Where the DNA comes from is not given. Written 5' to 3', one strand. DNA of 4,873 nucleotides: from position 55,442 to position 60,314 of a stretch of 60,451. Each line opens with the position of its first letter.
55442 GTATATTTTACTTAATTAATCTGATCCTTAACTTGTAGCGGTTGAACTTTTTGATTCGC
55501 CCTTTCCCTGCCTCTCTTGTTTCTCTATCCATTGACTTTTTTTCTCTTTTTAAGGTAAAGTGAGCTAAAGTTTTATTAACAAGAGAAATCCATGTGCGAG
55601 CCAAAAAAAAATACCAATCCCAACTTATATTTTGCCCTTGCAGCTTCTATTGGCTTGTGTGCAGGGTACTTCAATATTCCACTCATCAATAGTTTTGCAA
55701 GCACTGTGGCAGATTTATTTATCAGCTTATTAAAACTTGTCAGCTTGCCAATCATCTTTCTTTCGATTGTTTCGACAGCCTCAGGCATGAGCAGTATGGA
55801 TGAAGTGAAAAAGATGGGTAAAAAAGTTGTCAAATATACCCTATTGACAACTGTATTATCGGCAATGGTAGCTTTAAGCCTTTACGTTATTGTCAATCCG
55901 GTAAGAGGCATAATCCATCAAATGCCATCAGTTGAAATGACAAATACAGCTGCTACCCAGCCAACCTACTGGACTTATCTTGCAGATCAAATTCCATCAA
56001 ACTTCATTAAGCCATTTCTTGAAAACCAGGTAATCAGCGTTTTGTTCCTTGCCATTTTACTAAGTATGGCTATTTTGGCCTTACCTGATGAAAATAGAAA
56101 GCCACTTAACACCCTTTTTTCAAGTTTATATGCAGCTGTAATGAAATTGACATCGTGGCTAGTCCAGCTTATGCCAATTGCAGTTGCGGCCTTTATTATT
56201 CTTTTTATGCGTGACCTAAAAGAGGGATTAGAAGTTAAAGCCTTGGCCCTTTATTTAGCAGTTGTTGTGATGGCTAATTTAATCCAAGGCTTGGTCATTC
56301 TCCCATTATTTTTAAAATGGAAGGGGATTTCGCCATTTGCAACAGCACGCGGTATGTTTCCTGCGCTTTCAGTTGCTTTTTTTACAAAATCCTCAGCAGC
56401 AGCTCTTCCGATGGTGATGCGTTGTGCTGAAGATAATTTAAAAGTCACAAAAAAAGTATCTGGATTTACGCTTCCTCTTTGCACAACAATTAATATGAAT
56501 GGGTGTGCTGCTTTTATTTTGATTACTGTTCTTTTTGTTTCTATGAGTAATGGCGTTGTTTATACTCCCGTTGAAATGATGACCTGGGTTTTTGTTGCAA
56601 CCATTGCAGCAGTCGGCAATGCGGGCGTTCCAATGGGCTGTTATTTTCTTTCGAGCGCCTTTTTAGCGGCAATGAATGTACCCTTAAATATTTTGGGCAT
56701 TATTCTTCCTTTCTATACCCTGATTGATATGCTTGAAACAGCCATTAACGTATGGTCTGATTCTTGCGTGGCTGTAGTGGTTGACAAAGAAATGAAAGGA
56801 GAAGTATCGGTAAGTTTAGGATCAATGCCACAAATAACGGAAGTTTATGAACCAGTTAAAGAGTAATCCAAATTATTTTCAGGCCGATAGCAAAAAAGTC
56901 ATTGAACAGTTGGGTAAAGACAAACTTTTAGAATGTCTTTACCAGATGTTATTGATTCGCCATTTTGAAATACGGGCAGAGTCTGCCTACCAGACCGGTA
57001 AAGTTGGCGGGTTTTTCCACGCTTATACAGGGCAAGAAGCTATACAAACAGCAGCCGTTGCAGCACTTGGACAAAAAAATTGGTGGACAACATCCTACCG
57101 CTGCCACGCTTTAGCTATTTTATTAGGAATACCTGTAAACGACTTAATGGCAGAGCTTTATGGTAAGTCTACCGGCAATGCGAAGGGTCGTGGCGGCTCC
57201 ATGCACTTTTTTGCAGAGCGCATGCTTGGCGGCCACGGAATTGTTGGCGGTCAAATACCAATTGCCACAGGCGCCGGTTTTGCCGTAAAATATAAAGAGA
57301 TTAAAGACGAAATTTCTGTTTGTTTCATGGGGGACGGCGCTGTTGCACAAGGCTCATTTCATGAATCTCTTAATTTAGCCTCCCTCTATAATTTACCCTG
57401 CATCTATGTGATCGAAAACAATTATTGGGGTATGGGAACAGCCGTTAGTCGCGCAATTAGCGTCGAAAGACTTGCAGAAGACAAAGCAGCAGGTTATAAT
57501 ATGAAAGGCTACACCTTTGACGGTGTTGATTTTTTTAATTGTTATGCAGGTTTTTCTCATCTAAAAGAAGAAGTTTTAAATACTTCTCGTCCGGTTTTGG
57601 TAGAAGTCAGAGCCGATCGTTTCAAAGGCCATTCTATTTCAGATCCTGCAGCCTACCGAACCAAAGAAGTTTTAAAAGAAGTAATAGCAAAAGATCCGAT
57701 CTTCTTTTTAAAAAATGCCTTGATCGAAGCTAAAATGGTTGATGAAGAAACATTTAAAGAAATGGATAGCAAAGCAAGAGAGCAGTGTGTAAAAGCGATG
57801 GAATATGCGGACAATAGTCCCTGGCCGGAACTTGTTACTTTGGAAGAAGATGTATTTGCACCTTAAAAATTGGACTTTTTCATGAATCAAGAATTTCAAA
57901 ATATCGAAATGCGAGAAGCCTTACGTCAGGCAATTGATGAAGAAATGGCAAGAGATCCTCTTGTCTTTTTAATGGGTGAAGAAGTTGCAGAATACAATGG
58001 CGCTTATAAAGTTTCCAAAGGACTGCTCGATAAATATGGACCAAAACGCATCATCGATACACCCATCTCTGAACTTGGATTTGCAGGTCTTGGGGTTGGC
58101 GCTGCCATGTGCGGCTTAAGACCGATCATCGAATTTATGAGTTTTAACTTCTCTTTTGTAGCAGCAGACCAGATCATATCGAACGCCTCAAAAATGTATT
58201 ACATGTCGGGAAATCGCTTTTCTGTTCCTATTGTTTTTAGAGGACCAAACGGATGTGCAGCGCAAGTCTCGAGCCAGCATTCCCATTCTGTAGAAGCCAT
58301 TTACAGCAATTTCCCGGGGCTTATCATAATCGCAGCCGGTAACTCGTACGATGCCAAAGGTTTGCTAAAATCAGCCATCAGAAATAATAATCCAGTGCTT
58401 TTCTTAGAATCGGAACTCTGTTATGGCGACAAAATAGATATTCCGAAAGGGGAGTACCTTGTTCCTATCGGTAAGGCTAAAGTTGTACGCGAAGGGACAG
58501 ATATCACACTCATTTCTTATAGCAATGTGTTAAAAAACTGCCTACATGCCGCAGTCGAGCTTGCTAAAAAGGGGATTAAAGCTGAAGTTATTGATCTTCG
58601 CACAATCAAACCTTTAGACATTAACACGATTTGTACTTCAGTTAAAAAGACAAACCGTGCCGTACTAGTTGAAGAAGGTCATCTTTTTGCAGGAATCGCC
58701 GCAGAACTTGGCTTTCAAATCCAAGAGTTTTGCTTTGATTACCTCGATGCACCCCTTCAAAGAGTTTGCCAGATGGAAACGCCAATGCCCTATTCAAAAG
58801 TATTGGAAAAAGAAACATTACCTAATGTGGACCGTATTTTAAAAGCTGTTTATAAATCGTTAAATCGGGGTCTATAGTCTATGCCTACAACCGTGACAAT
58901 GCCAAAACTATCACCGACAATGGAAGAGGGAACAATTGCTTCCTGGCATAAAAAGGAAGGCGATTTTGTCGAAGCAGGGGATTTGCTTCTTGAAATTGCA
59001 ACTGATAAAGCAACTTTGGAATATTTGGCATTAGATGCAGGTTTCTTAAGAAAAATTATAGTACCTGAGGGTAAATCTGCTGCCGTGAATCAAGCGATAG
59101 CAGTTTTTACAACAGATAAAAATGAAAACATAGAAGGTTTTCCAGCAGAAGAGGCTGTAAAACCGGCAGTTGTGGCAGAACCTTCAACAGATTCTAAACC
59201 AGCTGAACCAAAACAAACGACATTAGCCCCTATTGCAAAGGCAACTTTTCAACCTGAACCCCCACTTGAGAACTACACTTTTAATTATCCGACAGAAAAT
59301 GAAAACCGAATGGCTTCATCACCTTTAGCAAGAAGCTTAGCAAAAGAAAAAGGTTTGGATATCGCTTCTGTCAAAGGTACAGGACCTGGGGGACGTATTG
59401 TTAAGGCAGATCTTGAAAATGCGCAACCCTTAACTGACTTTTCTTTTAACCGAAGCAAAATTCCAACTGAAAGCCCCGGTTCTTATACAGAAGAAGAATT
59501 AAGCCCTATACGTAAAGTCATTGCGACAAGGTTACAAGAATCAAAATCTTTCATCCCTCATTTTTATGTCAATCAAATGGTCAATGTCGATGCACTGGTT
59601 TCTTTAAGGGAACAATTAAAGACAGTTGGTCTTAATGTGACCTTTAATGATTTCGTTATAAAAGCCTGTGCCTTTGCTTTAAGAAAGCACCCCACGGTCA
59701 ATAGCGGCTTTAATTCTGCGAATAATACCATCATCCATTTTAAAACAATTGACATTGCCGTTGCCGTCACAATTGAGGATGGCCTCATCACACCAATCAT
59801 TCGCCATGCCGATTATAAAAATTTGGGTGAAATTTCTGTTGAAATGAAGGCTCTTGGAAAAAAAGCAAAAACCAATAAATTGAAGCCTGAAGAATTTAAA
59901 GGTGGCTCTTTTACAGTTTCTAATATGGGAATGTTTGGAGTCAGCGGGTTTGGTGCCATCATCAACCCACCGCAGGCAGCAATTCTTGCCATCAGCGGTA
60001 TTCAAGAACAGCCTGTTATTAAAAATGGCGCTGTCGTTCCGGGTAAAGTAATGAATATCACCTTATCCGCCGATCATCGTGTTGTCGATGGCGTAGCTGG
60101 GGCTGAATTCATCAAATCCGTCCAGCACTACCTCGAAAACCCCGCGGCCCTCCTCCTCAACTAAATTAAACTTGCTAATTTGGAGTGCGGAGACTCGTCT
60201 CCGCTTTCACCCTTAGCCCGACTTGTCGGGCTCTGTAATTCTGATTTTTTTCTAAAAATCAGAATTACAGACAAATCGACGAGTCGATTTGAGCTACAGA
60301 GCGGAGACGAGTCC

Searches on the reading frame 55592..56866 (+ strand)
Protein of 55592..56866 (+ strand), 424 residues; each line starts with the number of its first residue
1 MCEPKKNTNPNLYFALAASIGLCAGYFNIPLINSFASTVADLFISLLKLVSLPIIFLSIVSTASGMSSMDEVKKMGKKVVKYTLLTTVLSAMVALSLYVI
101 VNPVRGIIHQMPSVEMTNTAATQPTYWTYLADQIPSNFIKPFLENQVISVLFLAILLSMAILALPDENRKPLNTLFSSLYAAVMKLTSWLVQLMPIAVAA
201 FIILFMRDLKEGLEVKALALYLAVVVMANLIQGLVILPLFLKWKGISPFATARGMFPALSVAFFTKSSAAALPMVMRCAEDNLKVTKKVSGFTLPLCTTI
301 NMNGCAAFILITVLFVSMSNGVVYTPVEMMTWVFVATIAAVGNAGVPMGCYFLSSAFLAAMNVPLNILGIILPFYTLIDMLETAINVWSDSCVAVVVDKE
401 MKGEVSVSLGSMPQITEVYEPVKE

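Call 35: search_protein_families(library=ncbifam, proteins=[window:55592-56866:+], max_evalue=1e-10)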
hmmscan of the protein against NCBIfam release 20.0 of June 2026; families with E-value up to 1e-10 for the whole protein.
window:55592-56866:+ (424 aa): 4 families
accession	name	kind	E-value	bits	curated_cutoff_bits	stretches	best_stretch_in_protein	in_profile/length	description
NF002461.0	PRK01663.1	subfamily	1.5e-32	113.2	513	1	11-401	8-402/428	C4-dicarboxylate transporter DctA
NF009587.0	PRK13027.1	subfamily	2.8e-29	102.2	570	1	16-397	15-398/442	C4-dicarboxylate transporter DctA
NF008440.0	PRK11283.1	equivalog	1.7e-28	99.5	638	1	31-399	36-410/437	glutamate/aspartate:proton symporter GltP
NF010151.0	PRK13628.1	equivalog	3.5e-22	79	308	1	30-401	35-401/407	serine/threonine transporter SstT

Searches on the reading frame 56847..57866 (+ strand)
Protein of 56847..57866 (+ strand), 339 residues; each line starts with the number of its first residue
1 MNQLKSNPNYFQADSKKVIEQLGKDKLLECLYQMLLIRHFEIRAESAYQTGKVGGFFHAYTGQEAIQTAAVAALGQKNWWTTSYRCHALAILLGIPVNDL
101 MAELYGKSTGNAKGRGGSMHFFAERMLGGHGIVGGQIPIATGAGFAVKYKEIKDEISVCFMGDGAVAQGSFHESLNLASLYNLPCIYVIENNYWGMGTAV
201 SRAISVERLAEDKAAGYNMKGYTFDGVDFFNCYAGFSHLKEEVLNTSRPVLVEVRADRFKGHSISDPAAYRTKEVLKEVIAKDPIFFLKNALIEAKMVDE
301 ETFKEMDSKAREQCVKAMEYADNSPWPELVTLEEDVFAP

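Call 35: search_protein_families(library=ncbifam, proteins=[window:56847-57866:+], max_evalue=1e-10)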
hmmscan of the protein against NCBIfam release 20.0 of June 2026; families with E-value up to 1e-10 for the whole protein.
window:56847-57866:+ (339 aa): 2 families
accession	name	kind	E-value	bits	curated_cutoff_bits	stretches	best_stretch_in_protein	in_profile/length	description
TIGR03182.1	PDH_E1_alph_y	equivalog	5.6e-122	406.6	393.85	1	24-338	1-315/315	pyruvate dehydrogenase (acetyl-transferring) E1 component subunit alpha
TIGR03181.1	PDH_E1_alph_x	equivalog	6.6e-64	215.9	411.35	1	15-337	14-327/341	pyruvate dehydrogenase (acetyl-transferring) E1 component subunit alpha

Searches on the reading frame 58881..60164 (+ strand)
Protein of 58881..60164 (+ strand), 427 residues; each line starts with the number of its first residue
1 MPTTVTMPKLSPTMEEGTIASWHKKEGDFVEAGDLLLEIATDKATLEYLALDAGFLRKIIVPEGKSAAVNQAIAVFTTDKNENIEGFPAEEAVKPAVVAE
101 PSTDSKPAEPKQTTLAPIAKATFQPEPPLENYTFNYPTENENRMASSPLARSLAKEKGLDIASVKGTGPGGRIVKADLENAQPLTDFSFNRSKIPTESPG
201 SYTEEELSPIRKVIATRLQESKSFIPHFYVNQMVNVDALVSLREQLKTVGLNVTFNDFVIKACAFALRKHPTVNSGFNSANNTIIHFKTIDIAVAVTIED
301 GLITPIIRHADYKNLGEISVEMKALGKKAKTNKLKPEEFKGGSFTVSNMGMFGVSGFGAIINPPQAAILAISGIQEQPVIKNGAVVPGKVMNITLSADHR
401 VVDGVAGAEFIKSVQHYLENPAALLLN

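Call 35: search_protein_families(library=ncbifam, proteins=[window:58881-60164:+], max_evalue=1e-10)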
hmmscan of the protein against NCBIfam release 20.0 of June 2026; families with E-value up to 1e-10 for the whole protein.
window:58881-60164:+ (427 aa): 11 families
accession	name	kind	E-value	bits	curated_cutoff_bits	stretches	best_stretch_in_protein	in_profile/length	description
TIGR01349.1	PDHac_trf_mito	equivalog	1.3e-143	479.3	445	1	5-426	2-437/437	pyruvate dehydrogenase complex dihydrolipoamide acetyltransferase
NF004309.0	PRK05704.1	equivalog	3.4e-80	270.4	449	1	3-427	3-407/408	2-oxoglutarate dehydrogenase complex dihydrolipoyllysine-residue succinyltransferase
NF008814.0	PRK11854.1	equivalog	3.7e-78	263.5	722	1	4-424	209-635/637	pyruvate dehydrogenase complex dihydrolipoyllysine-residue acetyltransferase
TIGR01347.1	sucB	equivalog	2.7e-77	260.7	378.65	1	4-427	2-403/404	dihydrolipoyllysine-residue succinyltransferase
TIGR01348.1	PDHac_trf_long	equivalog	3.5e-64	217.4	552.1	1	5-426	158-587/587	dihydrolipoyllysine-residue acetyltransferase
TIGR02927.1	SucB_Actino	equivalog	3.8e-63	214.2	423.45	1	3-420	127-570/579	2-oxoglutarate dehydrogenase, E2 component, dihydrolipoamide succinyltransferase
NF011416.0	PRK14843.1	equivalog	1e-58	198.9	429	1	140-425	45-346/347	dihydrolipoamide acetyltransferase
NF008815.0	PRK11857.1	equivalog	9.6e-55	186.2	378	1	143-424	3-305/308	dihydrolipoamide acetyltransferase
NF008854.0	PRK11892.1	equivalog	9.4e-27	93.8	454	1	1-116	1-116/464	pyruvate dehydrogenase complex E1 component subunit beta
NF011457.0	PRK14875.1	equivalog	9.6e-24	84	307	1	3-179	4-123/372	acetoin dehydrogenase dihydrolipoyllysine-residue acetyltransferase subunit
NF008907.0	PRK12270.1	equivalog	1.1e-16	59.8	878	1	76-419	42-362/1241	multifunctional oxoglutarate decarboxylase/oxoglutarate dehydrogenase thiamine pyrophosphate-binding subunit/dihydrolipoyllysine-residue suc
